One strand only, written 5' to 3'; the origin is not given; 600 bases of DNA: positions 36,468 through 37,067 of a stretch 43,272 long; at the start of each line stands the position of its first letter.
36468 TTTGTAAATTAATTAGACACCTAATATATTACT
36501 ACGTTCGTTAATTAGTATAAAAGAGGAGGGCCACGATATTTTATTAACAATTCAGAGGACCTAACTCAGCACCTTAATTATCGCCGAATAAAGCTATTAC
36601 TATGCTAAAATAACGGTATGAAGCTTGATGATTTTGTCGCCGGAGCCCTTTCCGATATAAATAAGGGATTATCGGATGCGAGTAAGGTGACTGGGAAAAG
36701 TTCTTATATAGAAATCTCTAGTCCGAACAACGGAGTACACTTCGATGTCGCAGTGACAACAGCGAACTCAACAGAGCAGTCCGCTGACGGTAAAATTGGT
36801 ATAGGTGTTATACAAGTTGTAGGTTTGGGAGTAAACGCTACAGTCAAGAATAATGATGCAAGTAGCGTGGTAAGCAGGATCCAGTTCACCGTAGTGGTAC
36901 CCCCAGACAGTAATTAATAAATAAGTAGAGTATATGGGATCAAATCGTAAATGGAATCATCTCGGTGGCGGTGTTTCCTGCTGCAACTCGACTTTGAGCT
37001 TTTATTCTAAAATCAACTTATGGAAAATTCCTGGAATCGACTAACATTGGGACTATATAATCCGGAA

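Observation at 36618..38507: Candidate undescribed conflict system: trypco2-like small protein plus a 495-aa HExxH protein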

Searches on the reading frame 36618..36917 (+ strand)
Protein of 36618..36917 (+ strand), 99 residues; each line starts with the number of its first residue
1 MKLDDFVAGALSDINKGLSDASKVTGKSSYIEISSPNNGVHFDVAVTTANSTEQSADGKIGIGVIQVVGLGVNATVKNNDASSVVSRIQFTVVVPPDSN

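Call 3: search_protein_families(library=pfam, proteins=[window:36618-36917:+], max_evalue=1)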
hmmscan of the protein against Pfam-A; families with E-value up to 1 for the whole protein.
window:36618-36917:+ (99 aa): 1 family
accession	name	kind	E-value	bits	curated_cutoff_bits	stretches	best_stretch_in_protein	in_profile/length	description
PF00927.28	Transglut_C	-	0.057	14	26.6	1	31-78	5-55/106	Transglutaminase family, C-terminal ig like domain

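Call 4: search_protein_families(library=padloc, proteins=[window:36618-36917:+], max_evalue=1)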
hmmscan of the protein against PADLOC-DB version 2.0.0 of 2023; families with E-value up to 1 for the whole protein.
window:36618-36917:+ (99 aa): 0 families

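Call 5: search_protein_families(library=ncbifam, proteins=[window:36618-36917:+], max_evalue=1)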
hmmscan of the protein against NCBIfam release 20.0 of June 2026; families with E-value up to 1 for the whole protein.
window:36618-36917:+ (99 aa): 0 families

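Call 7: find_homologous_proteins(query=window:36618-36917:+, max_evalue=0.01)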
Query window:36618-36917:+ (99 aa): 2 proteins with E <= 0.01 among 3 candidates.
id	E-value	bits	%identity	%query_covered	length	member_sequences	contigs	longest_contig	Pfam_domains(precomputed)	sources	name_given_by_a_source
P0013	8.8e-54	197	100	100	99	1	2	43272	-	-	-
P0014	1.4e-19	88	52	96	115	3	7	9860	-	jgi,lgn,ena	-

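Call 11: find_encoding_contigs(protein=P0014, flank=6000, max_places=4)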
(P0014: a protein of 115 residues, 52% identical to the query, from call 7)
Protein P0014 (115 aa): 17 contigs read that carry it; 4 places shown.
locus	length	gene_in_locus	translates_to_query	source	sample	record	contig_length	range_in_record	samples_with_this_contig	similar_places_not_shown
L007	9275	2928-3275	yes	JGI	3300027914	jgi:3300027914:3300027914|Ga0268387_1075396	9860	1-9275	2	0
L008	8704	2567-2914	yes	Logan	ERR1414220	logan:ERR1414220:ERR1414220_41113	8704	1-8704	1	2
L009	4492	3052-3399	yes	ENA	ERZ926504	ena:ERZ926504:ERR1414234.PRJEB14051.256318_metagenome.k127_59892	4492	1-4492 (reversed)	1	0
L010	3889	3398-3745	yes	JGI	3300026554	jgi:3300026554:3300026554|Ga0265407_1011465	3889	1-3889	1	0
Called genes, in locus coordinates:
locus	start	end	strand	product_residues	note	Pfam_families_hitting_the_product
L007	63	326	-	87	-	PF13893:RRM_5 (weak), PF00076:RRM_1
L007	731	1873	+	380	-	PF06271:RDD (weak), PF00089:Trypsin (faint), PF13365:Trypsin_2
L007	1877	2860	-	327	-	PF05901:Excalibur (faint), PF00565:SNase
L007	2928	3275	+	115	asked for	-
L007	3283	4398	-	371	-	-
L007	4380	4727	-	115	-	-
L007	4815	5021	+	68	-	PF12844:HTH_19, PF13560:HTH_31, PF13443:HTH_26 (weak), PF01381:HTH_3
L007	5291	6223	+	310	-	-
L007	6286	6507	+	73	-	-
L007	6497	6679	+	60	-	-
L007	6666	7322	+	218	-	-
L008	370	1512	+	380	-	PF06271:RDD (weak), PF00089:Trypsin (faint), PF13365:Trypsin_2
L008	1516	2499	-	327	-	PF05901:Excalibur (faint), PF00565:SNase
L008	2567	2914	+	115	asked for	-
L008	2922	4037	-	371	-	-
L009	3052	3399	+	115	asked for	-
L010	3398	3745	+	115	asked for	-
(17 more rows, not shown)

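Call 24: search_protein_families(library=pfam, proteins=[P0013, P0014], max_evalue=10)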
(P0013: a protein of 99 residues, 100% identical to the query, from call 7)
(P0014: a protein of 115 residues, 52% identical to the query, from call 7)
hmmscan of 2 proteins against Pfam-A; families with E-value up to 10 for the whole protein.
P0013 (99 aa): 1 family
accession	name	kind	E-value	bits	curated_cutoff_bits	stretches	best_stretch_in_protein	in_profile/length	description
PF00927.28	Transglut_C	-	0.057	14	26.6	1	31-78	5-55/106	Transglutaminase family, C-terminal ig like domain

P0014 (115 aa): 1 family
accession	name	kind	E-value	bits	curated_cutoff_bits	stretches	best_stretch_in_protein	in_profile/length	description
PF14156.11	AbbA_antirepres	-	0.22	11.9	27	1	7-26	31-50/63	Antirepressor AbbA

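Call 27: search_protein_families(library=ncbifam, proteins=[P0014], max_evalue=10)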
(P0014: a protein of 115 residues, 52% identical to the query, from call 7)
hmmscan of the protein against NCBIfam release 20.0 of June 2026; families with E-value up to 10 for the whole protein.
P0014 (115 aa): 1 family
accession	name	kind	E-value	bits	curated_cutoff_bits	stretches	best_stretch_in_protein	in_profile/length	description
NF008600.0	PRK11568.1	equivalog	0.074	12.5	298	1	56-105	109-158/204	IMPACT family protein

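Call 55: find_encoding_contigs(protein=P0013, flank=10000, max_places=4)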
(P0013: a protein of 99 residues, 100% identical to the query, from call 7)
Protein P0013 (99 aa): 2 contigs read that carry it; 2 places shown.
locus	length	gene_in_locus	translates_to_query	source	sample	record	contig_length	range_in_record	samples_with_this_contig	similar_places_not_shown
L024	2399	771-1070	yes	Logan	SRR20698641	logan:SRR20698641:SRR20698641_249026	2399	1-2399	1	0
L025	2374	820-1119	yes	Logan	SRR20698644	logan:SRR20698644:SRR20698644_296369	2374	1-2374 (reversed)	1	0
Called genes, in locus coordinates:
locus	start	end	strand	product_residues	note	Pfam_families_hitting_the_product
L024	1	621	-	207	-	?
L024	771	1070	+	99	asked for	-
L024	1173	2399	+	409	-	?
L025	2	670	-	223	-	?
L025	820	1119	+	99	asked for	-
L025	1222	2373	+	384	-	?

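Call 58: find_related_loci(query=A3, collection=metagenome_contigs, flank=6000)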
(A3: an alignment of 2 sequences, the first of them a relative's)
Query A3 (99 aa) in metagenome_contigs; peptide patterns used: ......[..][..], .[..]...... (x = any residue, [..] = any of these).
162 stretches matched a pattern; 3 encode a relative of the query (tblastn E <= 1e-3); 3 distinct loci.
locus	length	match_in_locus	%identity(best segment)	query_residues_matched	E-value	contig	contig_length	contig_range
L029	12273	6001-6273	52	1-95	3e-28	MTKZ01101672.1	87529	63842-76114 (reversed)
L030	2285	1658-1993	36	1-98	2e-7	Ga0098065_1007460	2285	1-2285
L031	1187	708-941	33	1-59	2e-6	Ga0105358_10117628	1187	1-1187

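Call 61: search_protein_families(library=pfam, proteins=[L030:1658-2002:+, L031:708-1064:+, L030:1146-1661:+, L030:129-956:+, L029:6356-7471:-, L029:7453-7800:-, L029:8364-9296:+, L029:9730-10395:+], max_evalue=1)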
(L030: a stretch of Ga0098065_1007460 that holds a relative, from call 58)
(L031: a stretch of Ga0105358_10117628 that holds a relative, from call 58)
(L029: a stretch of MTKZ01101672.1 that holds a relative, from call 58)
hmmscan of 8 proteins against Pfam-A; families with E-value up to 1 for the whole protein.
L030:1658-2002:+ (114 aa): 0 families

L031:708-1064:+ (118 aa): 0 families

L030:1146-1661:+ (171 aa): 0 families

L030:129-956:+ (275 aa): 7 families
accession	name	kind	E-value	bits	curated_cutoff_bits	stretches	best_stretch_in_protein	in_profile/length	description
PF00123.25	Hormone_2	-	0.023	15.1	21.2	1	257-275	5-23/28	Peptide hormone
PF24993.1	GNC1_N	-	0.051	13.8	26.3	1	175-271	20-111/134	Stalled ribosome sensor GCN1 N-terminal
PF17772.7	zf-MYST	-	0.064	13.4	28.8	1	65-84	22-41/55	MYST family zinc finger domain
PF17283.8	Zn_ribbon_SprT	-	0.23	12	28.1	1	75-86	4-18/38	SprT-like zinc ribbon domain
PF03811.18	Zn_ribbon_InsA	-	0.23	11.7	26.1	1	36-48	3-15/35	InsA N-terminal domain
PF09723.15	Zn_ribbon_8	-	0.34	11.4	34.4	0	76-88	6-19/41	Zinc ribbon domain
PF08274.17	Zn_Ribbon_YjdM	-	0.65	10.5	30.8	0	41-81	5-25/30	PhnA Zinc-Ribbon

L029:6356-7471:- (371 aa): 0 families

L029:7453-7800:- (115 aa): 20 families
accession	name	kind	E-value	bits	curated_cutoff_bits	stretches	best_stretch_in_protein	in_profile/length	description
PF05377.16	FlaC_arch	-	0.001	19.9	27.8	1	81-110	4-33/55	Flagella accessory protein C (FlaC)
PF23882.1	DUF7235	-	0.0088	15.9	30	1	60-105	261-301/307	Family of unknown function (DUF7235)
PF05531.17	NPV_P10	-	0.02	15.8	29.8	0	84-109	11-36/75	Nucleopolyhedrovirus P10 protein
PF04210.18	MtrG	-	0.021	15.2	27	0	91-109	10-28/64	Tetrahydromethanopterin S-methyltransferase, subunit G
PF06013.18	WXG100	-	0.037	14.7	27.3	1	60-108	27-75/86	Proteins of 100 residues with WXG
PF08946.15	Osmo_CC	-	0.038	14.7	24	0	61-73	15-27/46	Osmosensory transporter coiled coil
PF01920.25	Prefoldin_2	-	0.039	14.4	27.6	1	81-110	66-95/106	Prefoldin subunit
PF07889.17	DUF1664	-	0.055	14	34.6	1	61-113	62-116/124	Protein of unknown function (DUF1664)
PF06009.19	Laminin_II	-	0.062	13.8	33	1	60-109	26-77/138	Laminin Domain II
PF14942.11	Muted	-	0.072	13.7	26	1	59-107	40-88/146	Organelle biogenesis, Muted-like protein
PF16888.10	YwqH-like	-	0.076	13.7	33.7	1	80-110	91-121/123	YwqH-like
PF24627.1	PUMA_CC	-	0.076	13.5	30.1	1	82-108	20-46/74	PUMA coiled-coil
PF12761.13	End3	-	0.11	13.2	25.2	1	80-109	84-113/115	Actin cytoskeleton-regulatory complex protein END3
PF10473.14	CENP-F_leu_zip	-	0.11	13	34.5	1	80-110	69-99/140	Leucine-rich repeats of kinetochore protein Cenp-F/LEK1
PF14257.11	DUF4349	-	0.11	12.3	27.7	1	81-108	119-146/213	Domain of unknown function (DUF4349)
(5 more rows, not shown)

L029:8364-9296:+ (310 aa): 0 families

L029:9730-10395:+ (221 aa): 2 families
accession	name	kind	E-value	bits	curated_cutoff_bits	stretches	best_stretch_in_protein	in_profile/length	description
PF13730.12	HTH_36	-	0.038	14.2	25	1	23-66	2-45/55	Helix-turn-helix domain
PF09597.18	SAM_Ribosomal_mS41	-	0.11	13.1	23.7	1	40-87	18-61/68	Small ribosomal subunit protein mS41 SAM domain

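Call 75: find_homologous_proteins(query=A4, max_evalue=0.1)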
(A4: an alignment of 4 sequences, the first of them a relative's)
Query A4 (4 sequences) (99 aa, profile of the alignment): 617 proteins with E <= 0.1 among 1786 candidates; the best 120 are listed.
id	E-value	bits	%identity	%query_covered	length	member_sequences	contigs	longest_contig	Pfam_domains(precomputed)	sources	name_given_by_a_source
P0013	1.9e-42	161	100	100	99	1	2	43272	-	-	-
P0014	6.6e-40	153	52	96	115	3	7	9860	-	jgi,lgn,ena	-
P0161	2.9e-34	135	33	60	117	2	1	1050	-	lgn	-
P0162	2.1e-33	132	36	99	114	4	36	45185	-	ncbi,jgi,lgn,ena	jgi:hypothetical protein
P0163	1.7e-32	129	34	52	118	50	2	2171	-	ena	-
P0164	2.1e-31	126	29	60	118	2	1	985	-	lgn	-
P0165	3.8e-31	125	32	60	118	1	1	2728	-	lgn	-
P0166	6.6e-31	124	33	60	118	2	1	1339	-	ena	-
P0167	8.1e-31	124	32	59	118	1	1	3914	-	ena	-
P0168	1.8e-30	123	36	95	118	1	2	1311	-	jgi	jgi:hypothetical protein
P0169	1.9e-30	123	35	49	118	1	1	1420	-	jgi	-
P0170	2.0e-30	123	34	95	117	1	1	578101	-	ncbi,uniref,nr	ncbi:hypothetical protein [Microbulbifer elongatus]|uniref:hypothetical protein n=1 Tax=Microbulbife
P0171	8.0e-30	121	33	68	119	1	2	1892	-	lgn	-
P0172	8.3e-30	121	33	95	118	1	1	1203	-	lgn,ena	-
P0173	3.0e-29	119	33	95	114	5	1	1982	-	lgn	-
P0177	1.6e-28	117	51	99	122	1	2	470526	-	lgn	-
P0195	1.5e-26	110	34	95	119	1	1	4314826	-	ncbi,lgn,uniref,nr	ncbi:hypothetical protein NFHSH190041_15860 [Shewanella sp. NFH-SH190041]|uniref:hypothetical protei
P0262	4.2e-20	90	36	96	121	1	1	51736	-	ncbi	ncbi:MAG: hypothetical protein V1858_02090 [Candidatus Gottesmanbacteria bacterium]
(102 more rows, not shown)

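Call 77: find_encoding_contigs(protein=P0177, flank=6000, max_places=1)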
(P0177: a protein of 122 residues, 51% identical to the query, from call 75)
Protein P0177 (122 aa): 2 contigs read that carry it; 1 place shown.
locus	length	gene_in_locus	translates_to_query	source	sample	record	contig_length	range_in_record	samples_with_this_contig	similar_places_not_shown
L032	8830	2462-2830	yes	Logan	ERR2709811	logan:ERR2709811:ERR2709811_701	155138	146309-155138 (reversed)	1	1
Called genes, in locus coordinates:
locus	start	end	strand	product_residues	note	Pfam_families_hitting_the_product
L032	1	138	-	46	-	?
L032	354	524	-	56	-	PF10055:DUF2292 (weak)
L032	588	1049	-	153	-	-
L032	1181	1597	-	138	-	-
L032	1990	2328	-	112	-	-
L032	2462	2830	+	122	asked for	-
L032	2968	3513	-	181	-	-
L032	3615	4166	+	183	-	PF08922:DUF1905 (weak), PF13376:OmdA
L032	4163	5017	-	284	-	PF00294:PfkB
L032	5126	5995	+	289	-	PF01522:Polysacc_deac_1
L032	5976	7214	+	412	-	PF09992:NAGPA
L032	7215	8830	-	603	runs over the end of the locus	PF00009:GTP_EFTU, PF01926:MMR_HSR1 (weak), PF03144:GTP_EFTU_D2, PF22042:EF-G_D2, PF00679:EFG_C, PF21018:BipA_C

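Call 78: find_encoding_contigs(protein=P0195, flank=6000, max_places=1)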
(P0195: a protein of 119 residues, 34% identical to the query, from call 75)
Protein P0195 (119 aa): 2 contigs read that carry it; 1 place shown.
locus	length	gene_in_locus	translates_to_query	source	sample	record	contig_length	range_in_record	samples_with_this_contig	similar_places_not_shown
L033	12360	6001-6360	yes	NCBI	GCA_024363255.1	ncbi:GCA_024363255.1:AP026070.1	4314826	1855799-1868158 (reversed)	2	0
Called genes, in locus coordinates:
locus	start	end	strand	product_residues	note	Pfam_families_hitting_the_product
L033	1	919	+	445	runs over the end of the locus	PF01966:HD (weak), PF13286:HD_assoc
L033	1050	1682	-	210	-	PF01914:MarC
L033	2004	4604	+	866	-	PF00171:Aldedh, PF13685:Fe-ADH_2 (faint), PF00465:Fe-ADH, PF25137:ADH_Fe_C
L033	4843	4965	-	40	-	PF13495:Phage_int_SAM_4 (weak)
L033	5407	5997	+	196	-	-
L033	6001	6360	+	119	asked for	-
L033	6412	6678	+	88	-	PF01527:HTH_Tnp_1, PF13384:HTH_23 (weak), PF13518:HTH_28 (weak)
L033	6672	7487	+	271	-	PF00665:rve, PF13683:rve_3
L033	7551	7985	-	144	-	-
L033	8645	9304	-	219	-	PF00440:TetR_N, PF17939:TetR_C_30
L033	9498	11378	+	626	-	PF01401:Peptidase_M2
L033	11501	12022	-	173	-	-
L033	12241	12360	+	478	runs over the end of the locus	PF00115:COX1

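Call 80: search_protein_families(library=pfam, alignment_id=A5, max_evalue=0.1)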
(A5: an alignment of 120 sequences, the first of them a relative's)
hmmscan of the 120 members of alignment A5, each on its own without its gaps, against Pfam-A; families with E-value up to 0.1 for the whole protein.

A. member 1, P0013 (99 aa): 1 family
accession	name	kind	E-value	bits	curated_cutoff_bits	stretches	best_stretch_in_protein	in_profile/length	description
PF00927.28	Transglut_C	-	0.057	14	26.6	1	31-78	5-55/106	Transglutaminase family, C-terminal ig like domain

B. families by the number of members that match (of 120 scanned): 31 families (the first 25 are shown)
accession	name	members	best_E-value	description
PF19631.4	Trypco2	22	0.0026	Trypsin-co-occurring domain 2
PF22670.1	Gp10_D3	4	0.0092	Baseplate wedge protein gp10 domain 3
PF09827.14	CRISPR_Cas2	4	0.035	CRISPR associated protein Cas2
PF25222.1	DUF7840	3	0.0079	Domain of unknown function (DUF7840)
PF25305.1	Ig_PDGFR_d4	3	0.066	Platelet-derived growth factor receptor Ig-like domain 4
PF19004.6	DUF5733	2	0.0044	Family of unknown function (DUF5733)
PF18664.7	CdiA_C_tRNase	2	0.0079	CdiA C-terminal tRNase domain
PF11655.13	DUF2589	2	0.027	Protein of unknown function (DUF2589)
PF00927.28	Transglut_C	2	0.057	Transglutaminase family, C-terminal ig like domain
PF05185.22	PRMT5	1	0.0003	PRMT5 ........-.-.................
PF02883.26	Alpha_adaptinC2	1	0.0018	Adaptin C-terminal domain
PF10563.14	CA_like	1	0.014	Delta carbonic anhydrase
PF14339.12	DUF4394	1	0.014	Domain of unknown function (DUF4394)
PF24952.1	DUF7761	1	0.017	Domain of unknown function (DUF7761)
PF16432.10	DUF5029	1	0.022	Domain of unknown function (DUF5029)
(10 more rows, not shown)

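Call 90: search_protein_families(library=pfam, proteins=[L033:5407-5997:+], max_evalue=0.01)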
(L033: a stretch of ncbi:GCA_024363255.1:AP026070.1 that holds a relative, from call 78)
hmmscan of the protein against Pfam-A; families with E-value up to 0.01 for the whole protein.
L033:5407-5997:+ (196 aa): 0 families

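Call 94: predict_structure(alignment_id=A5)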
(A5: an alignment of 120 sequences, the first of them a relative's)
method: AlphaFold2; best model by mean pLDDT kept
length: 99 residues; sequences in the alignment: 120
mean_pLDDT: 71.3   pTM: 0.60
mean pLDDT of the five models: 71.3, 71.1, 65.9, 61.0, 59.9
residues with pLDDT >= 90: 20; 70-90: 35; 50-70: 22; < 50: 22
segments of 3 or more residues with pLDDT < 50: 52-56, 70-82
pLDDT, mean of each block of 10 residues (from residue 1): 88 91 90 74 79 48 62 42 70 68
secondary structure, 60 per line:
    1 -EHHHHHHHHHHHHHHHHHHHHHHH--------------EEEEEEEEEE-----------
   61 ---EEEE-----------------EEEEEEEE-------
elements in order: H3-25 E40-49 E64-67 E85-92

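Call 97: search_solved_structures(query=A5, max_evalue=1, show_alignments=2)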
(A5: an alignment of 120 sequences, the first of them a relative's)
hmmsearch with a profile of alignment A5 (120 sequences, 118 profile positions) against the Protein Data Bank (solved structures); distinct sequences matched with E-value up to 1: 0.

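Call 99: fold_search(model_id=the predicted structure, library=pdb)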
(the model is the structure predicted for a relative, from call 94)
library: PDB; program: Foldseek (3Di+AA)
matches with E <= 10: 9; with E <= 0.001: 0
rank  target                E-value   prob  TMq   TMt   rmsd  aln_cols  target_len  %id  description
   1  3grw_A                5.3e+00  0.02  0.19  0.11  14.4        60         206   12  FGFR3 in complex with a Fab (released 2009-05-05)
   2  5c3i_Q                6.0e+00  0.02  0.13  0.10  14.9        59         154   14  Crystal structure of the quaternary complex of histone H3-H4 heterodimer with chaperone ASF1 and the replicative helic (released 2015-07-29)
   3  7ext_N7               6.7e+00  0.02  0.20  0.25   9.6        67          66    7  Cryo-EM structure of cyanobacterial phycobilisome from Synechococcus sp. PCC 7002 (released 2021-10-06)
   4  3k1q_I                7.2e+00  0.03  0.21  0.04  15.6        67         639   16  Backbone model of an aquareovirus virion by cryo-electron microscopy and bioinformatics (released 2010-03-23)
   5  9e78_1O               8.1e+00  0.02  0.18  0.03  19.2        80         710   12  48-nm repeat of the Leishmania tarentolae doublet microtubule (released 2025-03-12)
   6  3ojv_C                8.1e+00  0.02  0.19  0.11  13.6        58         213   14  Crystal Structure of FGF1 complexed with the ectodomain of FGFR1c exhibiting an ordered ligand specificity-determining (released 2011-12-28)
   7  3jb4_C                8.6e+00  0.01  0.12  0.06  11.6        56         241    7  Structure of Ljungan virus: insight into picornavirus packaging (released 2015-10-21)
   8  9mh8_A                9.7e+00  0.02  0.19  0.07  14.7        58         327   14  CryoEM structure of G protein-gated inwardly rectifying potassium channel GIRK2 R92F (State 2) (released 2025-12-10)
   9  5y8v_A                9.7e+00  0.01  0.14  0.11  14.9        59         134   12  Crystal structure of GAS41 (released 2018-04-25)

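Call 109: search_protein_families(library=phrogs, proteins=[P0013], max_evalue=0.01)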
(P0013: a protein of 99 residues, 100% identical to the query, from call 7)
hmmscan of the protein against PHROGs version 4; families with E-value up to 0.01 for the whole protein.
P0013 (99 aa): 0 families
